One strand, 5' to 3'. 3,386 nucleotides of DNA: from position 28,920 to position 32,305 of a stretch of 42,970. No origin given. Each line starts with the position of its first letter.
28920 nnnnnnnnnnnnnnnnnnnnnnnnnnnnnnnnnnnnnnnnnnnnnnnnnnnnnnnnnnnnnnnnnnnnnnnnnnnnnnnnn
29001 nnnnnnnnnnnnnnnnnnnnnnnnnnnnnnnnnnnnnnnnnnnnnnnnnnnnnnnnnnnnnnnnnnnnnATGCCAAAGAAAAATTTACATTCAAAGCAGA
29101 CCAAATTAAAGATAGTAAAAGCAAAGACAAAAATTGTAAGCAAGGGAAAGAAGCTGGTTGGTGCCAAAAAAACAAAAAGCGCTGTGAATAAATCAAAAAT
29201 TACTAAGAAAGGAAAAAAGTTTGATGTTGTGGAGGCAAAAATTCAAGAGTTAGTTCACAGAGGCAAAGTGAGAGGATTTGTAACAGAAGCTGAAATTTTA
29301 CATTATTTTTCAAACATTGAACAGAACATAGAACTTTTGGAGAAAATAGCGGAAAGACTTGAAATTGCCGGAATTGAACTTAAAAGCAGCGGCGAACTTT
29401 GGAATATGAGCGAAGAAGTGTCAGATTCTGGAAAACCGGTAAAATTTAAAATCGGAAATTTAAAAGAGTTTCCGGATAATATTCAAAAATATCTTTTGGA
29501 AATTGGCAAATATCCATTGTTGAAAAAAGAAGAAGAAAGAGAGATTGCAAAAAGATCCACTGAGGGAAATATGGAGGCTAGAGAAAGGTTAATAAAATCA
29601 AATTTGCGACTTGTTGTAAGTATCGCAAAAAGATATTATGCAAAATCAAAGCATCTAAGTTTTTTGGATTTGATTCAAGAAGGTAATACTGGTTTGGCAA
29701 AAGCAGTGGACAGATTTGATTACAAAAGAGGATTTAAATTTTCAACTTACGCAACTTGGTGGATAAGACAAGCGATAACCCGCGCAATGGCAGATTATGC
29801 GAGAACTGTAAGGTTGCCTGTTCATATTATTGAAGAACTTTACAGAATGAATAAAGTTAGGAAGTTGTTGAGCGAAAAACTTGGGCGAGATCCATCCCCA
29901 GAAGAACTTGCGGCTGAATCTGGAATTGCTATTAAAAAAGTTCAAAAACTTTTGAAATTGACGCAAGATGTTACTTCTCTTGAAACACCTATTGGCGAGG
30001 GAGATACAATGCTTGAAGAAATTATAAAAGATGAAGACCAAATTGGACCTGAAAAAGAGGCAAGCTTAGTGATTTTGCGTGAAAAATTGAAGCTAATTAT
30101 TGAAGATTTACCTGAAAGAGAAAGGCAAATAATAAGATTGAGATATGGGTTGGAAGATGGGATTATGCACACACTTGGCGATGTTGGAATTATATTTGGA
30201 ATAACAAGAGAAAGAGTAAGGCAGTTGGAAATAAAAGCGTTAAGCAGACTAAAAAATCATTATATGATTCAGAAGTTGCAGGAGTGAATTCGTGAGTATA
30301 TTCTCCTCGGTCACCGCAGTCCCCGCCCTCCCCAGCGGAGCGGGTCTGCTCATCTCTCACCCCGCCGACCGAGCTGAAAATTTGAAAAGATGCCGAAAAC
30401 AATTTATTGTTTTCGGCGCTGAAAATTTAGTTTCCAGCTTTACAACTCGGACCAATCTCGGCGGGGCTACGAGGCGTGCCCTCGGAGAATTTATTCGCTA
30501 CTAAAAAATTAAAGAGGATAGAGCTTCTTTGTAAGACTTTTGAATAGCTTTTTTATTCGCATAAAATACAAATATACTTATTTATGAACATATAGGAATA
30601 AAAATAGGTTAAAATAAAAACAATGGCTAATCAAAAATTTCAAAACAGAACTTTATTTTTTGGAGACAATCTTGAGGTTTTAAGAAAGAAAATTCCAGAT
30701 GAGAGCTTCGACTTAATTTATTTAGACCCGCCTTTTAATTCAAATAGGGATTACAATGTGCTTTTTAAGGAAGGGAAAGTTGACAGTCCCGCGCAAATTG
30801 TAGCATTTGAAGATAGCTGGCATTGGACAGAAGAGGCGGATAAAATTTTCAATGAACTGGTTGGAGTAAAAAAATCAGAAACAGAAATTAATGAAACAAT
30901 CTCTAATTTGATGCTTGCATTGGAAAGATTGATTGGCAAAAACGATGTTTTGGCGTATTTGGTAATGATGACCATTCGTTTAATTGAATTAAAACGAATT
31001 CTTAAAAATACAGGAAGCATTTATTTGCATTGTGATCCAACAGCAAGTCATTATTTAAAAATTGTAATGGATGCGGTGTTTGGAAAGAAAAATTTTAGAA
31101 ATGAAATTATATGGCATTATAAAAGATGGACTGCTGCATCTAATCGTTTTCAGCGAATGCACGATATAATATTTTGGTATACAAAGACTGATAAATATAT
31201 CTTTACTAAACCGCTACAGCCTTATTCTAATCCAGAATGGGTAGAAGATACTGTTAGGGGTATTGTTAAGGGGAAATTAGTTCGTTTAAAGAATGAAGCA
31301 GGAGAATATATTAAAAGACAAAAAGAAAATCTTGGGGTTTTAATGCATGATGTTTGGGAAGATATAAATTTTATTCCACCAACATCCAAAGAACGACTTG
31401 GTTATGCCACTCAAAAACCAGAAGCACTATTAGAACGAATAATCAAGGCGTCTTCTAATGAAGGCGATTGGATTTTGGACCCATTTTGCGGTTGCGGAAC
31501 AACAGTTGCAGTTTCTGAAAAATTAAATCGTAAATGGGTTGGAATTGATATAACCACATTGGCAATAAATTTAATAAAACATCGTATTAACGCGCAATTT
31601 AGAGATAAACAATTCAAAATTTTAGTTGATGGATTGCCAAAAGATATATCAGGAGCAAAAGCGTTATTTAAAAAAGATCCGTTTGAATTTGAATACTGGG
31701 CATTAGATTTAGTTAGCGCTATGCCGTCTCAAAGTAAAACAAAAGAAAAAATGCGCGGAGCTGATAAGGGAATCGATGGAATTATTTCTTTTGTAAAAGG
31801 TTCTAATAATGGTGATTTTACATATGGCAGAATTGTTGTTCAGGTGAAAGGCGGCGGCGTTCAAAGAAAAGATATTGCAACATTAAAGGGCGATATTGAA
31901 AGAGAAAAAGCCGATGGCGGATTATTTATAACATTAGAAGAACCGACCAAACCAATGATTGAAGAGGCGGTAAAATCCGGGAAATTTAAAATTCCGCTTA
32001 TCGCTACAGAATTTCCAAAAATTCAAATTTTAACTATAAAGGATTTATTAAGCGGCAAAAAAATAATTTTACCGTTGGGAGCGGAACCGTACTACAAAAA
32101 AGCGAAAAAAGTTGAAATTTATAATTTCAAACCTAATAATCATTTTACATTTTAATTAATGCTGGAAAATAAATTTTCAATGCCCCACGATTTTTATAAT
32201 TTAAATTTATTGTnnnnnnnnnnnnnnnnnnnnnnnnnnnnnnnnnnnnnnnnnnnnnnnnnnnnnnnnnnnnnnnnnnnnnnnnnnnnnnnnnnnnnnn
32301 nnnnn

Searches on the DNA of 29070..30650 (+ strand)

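Call 4: search_rna_families(source=window, start=30200, end=30650, threshold=evalue, max_evalue=10, show_alignments=3)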
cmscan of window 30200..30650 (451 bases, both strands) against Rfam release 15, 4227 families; matches with E-value up to 10: 3.
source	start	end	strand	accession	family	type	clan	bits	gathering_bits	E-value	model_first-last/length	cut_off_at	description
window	30380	30539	+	RF00101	SraC_RyeA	Gene; sRNA;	CL00105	21.4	37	0.1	1-145/145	no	SraC/RyeA RNA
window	30381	30444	-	RF03716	mir-7131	Gene; miRNA;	-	14.3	74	7.5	1-84/84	no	mir-7131 microRNA precursor family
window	30375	30502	+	RF00457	IRES_mnt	Cis-reg; IRES;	-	11.1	100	1.8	1-203/203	no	Mnt IRES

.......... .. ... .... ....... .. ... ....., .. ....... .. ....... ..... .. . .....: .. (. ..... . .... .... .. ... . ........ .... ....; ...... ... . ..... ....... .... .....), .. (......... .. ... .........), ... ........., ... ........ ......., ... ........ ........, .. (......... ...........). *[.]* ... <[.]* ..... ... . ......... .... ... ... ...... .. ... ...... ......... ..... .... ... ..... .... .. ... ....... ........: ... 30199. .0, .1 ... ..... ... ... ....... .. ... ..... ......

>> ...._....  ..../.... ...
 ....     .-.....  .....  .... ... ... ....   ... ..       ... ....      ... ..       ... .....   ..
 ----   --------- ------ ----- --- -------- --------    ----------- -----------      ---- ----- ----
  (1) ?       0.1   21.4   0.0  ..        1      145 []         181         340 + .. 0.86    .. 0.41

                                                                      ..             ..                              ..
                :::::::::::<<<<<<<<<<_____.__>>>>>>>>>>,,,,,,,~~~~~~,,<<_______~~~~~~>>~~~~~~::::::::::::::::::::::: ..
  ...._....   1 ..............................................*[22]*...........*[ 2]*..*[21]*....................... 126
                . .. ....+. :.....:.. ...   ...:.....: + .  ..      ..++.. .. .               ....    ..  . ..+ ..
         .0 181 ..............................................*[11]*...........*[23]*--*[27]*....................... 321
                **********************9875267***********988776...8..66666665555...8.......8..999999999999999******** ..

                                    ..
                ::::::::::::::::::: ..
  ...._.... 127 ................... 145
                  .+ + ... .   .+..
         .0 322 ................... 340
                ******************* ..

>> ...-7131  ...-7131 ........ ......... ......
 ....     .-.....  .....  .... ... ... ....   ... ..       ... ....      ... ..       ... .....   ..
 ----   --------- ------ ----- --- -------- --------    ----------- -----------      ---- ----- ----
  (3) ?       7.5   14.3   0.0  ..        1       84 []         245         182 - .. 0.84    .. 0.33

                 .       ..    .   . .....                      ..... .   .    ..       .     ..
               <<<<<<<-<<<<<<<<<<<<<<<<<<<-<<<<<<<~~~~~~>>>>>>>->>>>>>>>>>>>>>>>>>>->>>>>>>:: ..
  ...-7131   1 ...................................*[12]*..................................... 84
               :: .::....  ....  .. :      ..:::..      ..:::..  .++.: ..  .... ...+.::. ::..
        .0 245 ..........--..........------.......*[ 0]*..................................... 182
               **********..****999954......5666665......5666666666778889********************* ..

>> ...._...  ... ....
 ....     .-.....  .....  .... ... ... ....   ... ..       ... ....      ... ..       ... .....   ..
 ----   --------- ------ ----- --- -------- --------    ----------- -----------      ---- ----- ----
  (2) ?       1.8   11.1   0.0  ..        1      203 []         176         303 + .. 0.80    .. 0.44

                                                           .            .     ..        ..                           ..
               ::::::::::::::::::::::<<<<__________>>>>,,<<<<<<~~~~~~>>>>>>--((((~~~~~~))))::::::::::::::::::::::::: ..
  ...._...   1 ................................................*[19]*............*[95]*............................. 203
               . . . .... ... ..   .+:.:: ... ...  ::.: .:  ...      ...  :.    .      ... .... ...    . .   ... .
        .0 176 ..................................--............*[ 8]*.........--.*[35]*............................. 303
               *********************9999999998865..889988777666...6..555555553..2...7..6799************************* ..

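Call 32: search_rna_families(sources=[L011, L012, L013, L014, L015, L016, L017, L018, L019, L020, L021, L022, L027, L034, L091, L095, L096], threshold=gathering)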
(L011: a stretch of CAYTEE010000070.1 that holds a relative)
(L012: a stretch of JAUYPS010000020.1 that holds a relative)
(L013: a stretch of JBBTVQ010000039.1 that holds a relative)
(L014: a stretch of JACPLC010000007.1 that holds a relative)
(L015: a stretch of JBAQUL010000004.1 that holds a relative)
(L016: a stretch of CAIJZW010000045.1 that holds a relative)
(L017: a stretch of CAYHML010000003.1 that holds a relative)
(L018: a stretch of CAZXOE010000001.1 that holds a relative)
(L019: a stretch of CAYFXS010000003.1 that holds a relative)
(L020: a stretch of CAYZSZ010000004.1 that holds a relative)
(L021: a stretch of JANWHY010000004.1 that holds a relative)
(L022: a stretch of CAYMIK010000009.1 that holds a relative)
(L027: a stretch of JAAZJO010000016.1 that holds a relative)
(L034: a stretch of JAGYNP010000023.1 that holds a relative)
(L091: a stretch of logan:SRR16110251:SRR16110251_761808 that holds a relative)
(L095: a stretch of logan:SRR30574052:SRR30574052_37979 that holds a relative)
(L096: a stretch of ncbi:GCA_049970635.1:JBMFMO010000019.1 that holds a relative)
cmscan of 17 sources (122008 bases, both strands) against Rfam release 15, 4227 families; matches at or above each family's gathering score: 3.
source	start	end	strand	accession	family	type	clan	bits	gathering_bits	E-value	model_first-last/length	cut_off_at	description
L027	7364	7435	+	RF00005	tRNA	Gene; tRNA;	CL00001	72.8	29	1e-13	1-71/71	no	tRNA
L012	4135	4206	+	RF00005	tRNA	Gene; tRNA;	CL00001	72.2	29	1.4e-13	1-71/71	no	tRNA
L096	5201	5286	-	RF00005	tRNA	Gene; tRNA;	CL00001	64.9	29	1.5e-11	1-71/71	no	tRNA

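Call 49: search_dna_similar(query=window:30288-30505:+, collection=phages, mode=distant, max_evalue=0.01)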
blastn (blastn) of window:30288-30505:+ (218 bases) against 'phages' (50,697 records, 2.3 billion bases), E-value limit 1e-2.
No match.

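Call 50: search_dna_similar(query=window:30288-30505:+, collection=plasmids, mode=distant, max_evalue=0.01)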
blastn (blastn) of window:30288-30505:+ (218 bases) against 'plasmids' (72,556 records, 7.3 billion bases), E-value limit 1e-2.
No match.

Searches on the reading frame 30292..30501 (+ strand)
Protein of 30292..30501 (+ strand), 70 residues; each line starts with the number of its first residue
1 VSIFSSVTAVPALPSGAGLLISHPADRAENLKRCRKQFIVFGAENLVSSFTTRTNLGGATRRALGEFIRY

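Call 54: search_protein_representatives(protein=window:30292-30501:+)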
Query: 70 residues. Proteins with E-value up to 0.001 (for the whole library): 3; up to 1e-10: 1; up to 1e-30: 0. The best 3 are listed.
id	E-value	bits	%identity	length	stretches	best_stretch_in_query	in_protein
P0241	3.9e-12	61.4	31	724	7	7-56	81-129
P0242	1.3e-09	53.4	82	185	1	14-47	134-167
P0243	5.0e-06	42.2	37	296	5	22-63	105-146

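Call 57: find_encoding_contigs(protein=P0242, flank=5000, max_places=6)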
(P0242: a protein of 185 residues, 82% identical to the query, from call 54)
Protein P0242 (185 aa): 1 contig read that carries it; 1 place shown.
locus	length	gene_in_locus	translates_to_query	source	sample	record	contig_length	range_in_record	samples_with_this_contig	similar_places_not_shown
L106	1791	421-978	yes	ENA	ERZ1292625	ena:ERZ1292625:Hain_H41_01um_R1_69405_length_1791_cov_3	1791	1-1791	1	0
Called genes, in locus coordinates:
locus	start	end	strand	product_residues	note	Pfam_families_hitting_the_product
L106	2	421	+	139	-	?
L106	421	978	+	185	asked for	PF01702:TGT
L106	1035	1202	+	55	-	-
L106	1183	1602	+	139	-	-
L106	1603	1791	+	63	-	?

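Call 63: search_protein_families(library=pfam, proteins=[P0242, L106:1183-1602:+, L106:1035-1202:+, L106:2-421:+], max_evalue=0.01)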
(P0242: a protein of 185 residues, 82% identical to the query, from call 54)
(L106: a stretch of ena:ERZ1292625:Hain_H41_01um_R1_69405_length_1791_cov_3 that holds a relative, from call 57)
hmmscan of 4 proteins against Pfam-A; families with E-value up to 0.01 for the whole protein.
P0242 (185 aa): 1 family
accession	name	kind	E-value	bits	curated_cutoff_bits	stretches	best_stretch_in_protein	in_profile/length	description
PF01702.25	TGT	-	1.1e-28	100.8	26.3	1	14-102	2-90/357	Queuine tRNA-ribosyltransferase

L106:1183-1602:+ (139 aa): 1 family
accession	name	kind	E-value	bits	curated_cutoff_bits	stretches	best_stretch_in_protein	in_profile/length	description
PF01850.27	PIN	-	0.00028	21.9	23.6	1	17-134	3-114/120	PIN domain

L106:1035-1202:+ (55 aa): 0 families

L106:2-421:+ (139 aa): 1 family
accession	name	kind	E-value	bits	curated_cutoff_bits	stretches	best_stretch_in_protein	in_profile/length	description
PF10343.14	Q_salvage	-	1.3e-27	97.6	25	1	4-139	138-285/285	Queuosine salvage protein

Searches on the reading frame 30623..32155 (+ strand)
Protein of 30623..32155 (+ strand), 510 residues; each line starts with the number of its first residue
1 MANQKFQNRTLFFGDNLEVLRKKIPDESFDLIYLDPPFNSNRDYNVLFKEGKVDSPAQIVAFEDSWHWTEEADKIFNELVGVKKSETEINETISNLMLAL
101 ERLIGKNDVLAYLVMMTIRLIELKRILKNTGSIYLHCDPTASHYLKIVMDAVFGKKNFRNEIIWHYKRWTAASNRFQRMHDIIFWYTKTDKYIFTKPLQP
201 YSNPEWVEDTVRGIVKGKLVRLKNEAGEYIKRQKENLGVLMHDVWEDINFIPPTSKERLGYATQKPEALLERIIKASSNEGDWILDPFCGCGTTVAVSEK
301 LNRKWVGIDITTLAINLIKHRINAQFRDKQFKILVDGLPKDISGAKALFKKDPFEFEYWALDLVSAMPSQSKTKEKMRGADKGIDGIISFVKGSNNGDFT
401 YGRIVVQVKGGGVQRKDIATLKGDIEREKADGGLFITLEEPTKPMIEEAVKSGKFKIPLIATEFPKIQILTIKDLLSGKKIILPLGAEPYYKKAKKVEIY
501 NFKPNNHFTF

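Call 11: search_protein_families(library=pfam, proteins=[window:30623-32155:+])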
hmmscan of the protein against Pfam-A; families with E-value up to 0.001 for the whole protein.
window:30623-32155:+ (510 aa): 4 families
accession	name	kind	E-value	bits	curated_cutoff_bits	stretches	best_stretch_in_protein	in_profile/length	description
PF01555.25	N6_N4_Mtase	-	1.2e-50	173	26.7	1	30-318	2-219/221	DNA methylase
PF04471.18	Mrr_cat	-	5.6e-12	46.2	21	1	352-460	5-106/115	Restriction endonuclease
PF22722.2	NA-iREase1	-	1.7e-09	38.1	27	1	377-458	20-97/106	NACHT-associated inactive Restriction Endonuclease 1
PF03602.21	Cons_hypoth95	-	2e-05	24.8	24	1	9-68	93-156/182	Conserved hypothetical protein 95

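Call 51: find_homologous_proteins(query=window:30623-32155:+, max_evalue=1e-40)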
Query window:30623-32155:+ (510 aa): 8000 proteins with E <= 1e-40 among 8000 candidates; the best 120 are listed.
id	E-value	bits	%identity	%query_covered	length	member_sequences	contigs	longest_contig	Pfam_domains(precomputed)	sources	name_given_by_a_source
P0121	0.0e+0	1165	100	100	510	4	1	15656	PF03602.22,PF22722.3,PF04471.19,PF01555.25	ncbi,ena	-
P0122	2.2e-265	899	76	97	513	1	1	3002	PF22722.3,PF04471.19,PF01555.25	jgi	jgi:site-specific DNA-methyltransferase (adenine-specific)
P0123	7.9e-263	891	76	97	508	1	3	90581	PF22722.3,PF04471.19,PF01555.25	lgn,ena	-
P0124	4.3e-261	885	76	97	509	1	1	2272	PF22722.3,PF04471.19,PF01555.25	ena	-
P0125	5.6e-261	885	76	96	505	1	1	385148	PF22722.3,PF04471.19,PF01555.25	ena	-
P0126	9.8e-260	881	74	100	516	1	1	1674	PF22722.3,PF04471.19,PF01555.25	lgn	-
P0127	6.2e-259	878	75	97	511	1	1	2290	PF22722.3,PF04471.19,PF01555.25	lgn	-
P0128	6.8e-244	828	71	99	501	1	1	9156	PF22722.3,PF04471.19,PF01555.25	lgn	-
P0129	7.6e-243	825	72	97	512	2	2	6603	PF02086.22,PF04471.19,PF01555.25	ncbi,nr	ncbi:restriction endonuclease [Candidatus Parcubacteria bacterium]|nr:restriction endonuclease [Pate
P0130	1.1e-242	824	70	99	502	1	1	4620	PF22722.3,PF04471.19,PF01555.25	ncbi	-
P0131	1.5e-238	811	70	97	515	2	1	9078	PF22722.3,PF04471.19,PF01555.25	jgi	-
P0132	1.0e-233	795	70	98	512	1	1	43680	PF02086.22,PF22722.3,PF04471.19,PF01555.25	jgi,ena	-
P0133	3.9e-228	776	69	97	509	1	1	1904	PF22722.3,PF04471.19,PF01555.25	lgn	-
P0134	1.3e-225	768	68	97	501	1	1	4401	PF22722.3,PF04471.19,PF01555.25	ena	-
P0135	1.7e-225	768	69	97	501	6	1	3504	PF22722.3,PF04471.19,PF01555.25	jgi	-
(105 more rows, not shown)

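Call 52: find_encoding_contigs(protein=P0123, flank=4000, max_places=3)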
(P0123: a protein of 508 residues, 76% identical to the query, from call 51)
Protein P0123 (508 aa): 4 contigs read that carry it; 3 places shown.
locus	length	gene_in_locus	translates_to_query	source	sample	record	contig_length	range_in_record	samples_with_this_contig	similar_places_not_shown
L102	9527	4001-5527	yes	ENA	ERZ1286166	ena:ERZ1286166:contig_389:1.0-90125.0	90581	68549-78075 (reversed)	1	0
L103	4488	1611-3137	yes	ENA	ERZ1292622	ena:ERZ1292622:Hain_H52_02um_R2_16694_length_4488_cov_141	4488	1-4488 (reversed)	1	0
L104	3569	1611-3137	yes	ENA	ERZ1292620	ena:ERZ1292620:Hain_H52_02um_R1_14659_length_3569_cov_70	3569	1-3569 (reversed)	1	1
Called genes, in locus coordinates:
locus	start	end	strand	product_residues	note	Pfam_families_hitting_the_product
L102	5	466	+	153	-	PF00121:TIM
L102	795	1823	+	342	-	PF01972:SDH_protease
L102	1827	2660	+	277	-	PF02498:Bro-N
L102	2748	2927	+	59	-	-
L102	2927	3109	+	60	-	-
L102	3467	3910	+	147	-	-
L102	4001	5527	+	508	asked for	PF01555:N6_N4_Mtase, PF04471:Mrr_cat, PF22722:NA-iREase1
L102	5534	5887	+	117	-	-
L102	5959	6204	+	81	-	-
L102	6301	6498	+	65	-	-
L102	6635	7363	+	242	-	PF04402:SIMPL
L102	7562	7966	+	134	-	PF00561:Abhydrolase_1, PF12146:Hydrolase_4, PF12697:Abhydrolase_6 (weak)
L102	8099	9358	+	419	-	-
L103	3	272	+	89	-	?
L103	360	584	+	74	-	-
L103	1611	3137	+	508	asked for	PF01555:N6_N4_Mtase, PF04471:Mrr_cat, PF22722:NA-iREase1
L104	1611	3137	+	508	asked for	PF01555:N6_N4_Mtase, PF04471:Mrr_cat, PF22722:NA-iREase1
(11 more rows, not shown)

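Call 53: find_encoding_contigs(protein=P0125, flank=4000, max_places=2)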
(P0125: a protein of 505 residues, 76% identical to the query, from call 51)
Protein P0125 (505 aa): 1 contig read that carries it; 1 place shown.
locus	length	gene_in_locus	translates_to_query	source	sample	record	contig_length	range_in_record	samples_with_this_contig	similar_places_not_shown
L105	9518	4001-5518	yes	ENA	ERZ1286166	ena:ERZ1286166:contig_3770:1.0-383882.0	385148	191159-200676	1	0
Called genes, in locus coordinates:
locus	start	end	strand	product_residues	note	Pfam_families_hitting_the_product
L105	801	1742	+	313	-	PF01972:SDH_protease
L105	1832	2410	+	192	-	PF02498:Bro-N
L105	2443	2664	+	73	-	-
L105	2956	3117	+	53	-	-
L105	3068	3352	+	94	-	-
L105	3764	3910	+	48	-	-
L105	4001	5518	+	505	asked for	PF01555:N6_N4_Mtase, PF04471:Mrr_cat, PF22722:NA-iREase1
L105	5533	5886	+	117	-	-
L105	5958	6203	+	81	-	-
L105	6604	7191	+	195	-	PF04402:SIMPL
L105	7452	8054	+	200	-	PF12146:Hydrolase_4 (weak), PF00561:Abhydrolase_1 (weak)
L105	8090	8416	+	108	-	-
